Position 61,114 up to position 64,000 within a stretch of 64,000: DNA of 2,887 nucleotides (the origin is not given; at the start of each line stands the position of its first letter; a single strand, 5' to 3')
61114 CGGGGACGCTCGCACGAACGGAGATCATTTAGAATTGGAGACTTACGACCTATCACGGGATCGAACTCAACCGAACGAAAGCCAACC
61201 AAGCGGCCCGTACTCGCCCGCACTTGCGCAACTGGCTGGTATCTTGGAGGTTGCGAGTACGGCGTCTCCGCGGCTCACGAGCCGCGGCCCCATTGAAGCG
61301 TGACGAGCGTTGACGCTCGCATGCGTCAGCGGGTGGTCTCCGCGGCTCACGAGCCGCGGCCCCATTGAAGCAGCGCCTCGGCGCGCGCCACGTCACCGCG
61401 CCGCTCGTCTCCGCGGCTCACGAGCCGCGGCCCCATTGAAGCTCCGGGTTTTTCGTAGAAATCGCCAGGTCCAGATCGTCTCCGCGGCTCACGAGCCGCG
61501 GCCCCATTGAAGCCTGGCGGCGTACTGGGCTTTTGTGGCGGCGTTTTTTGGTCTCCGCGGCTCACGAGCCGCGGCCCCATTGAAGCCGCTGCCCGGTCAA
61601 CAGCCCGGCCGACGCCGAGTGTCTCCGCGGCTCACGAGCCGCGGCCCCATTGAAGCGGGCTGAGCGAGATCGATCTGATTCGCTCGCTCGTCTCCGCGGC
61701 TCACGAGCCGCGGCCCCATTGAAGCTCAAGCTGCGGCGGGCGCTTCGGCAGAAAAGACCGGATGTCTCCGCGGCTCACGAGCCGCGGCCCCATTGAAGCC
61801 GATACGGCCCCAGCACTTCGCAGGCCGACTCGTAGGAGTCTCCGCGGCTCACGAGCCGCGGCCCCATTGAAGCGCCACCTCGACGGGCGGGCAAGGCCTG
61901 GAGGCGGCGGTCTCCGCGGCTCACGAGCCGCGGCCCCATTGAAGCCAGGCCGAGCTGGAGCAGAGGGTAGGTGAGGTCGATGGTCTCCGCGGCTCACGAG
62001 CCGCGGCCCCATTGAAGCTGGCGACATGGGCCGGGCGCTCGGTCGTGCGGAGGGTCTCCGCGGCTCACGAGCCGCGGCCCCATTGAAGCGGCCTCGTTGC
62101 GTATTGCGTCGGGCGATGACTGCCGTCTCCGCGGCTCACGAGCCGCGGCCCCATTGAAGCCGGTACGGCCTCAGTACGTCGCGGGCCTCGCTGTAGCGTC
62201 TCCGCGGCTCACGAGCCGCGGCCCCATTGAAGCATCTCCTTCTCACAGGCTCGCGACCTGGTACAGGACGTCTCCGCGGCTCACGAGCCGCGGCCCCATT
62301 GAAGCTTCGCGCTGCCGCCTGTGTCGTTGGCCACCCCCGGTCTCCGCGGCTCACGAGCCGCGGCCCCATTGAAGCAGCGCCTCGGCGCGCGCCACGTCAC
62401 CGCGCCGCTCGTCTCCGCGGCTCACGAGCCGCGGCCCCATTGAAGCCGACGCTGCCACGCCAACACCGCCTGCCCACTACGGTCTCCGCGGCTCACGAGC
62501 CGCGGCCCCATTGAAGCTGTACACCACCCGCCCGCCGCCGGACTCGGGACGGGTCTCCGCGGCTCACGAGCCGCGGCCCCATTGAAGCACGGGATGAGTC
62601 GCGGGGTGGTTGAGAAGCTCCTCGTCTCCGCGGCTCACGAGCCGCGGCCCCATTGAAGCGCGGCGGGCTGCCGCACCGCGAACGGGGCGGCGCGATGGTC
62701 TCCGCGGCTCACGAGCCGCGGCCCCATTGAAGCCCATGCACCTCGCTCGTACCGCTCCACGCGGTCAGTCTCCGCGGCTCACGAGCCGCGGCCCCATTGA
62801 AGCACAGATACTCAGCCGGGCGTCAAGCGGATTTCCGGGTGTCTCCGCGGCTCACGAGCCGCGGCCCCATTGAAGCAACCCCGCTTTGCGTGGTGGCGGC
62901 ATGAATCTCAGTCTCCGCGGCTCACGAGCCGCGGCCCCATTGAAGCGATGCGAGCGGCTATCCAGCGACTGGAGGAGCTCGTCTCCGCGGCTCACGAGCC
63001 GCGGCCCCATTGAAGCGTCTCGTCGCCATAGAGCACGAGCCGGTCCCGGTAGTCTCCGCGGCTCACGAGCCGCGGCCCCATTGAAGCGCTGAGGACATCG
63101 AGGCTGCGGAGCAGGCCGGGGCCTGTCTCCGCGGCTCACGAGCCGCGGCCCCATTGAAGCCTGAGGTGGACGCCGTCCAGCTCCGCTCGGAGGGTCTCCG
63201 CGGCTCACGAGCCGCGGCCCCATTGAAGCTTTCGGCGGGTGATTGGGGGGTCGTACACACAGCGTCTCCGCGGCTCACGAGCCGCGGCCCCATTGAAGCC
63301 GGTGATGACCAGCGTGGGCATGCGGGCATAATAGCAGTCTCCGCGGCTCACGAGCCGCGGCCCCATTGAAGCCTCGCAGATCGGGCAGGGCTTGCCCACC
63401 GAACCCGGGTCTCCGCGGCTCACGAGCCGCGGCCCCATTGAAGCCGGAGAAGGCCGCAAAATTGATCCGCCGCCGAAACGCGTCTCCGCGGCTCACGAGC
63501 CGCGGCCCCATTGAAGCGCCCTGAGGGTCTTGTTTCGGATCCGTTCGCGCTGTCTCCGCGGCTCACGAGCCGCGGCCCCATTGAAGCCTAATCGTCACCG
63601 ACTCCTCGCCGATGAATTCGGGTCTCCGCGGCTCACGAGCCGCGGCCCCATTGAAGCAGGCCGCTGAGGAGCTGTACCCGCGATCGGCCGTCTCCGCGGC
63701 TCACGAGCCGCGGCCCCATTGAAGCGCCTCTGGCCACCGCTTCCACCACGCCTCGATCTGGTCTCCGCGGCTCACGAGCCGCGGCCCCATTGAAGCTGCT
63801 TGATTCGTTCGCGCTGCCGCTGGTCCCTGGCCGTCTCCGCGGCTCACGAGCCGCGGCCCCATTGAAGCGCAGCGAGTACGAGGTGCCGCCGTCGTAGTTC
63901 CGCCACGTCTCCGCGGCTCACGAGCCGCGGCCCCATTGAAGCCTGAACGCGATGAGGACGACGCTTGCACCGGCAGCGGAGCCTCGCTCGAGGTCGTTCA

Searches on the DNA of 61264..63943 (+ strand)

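Call 44: search_dna_similar(query=window:61264-63943:+, collection=phages, mode=distant, max_evalue=1, max_rows=30)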
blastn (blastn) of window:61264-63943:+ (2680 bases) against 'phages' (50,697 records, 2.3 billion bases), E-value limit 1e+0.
No match.
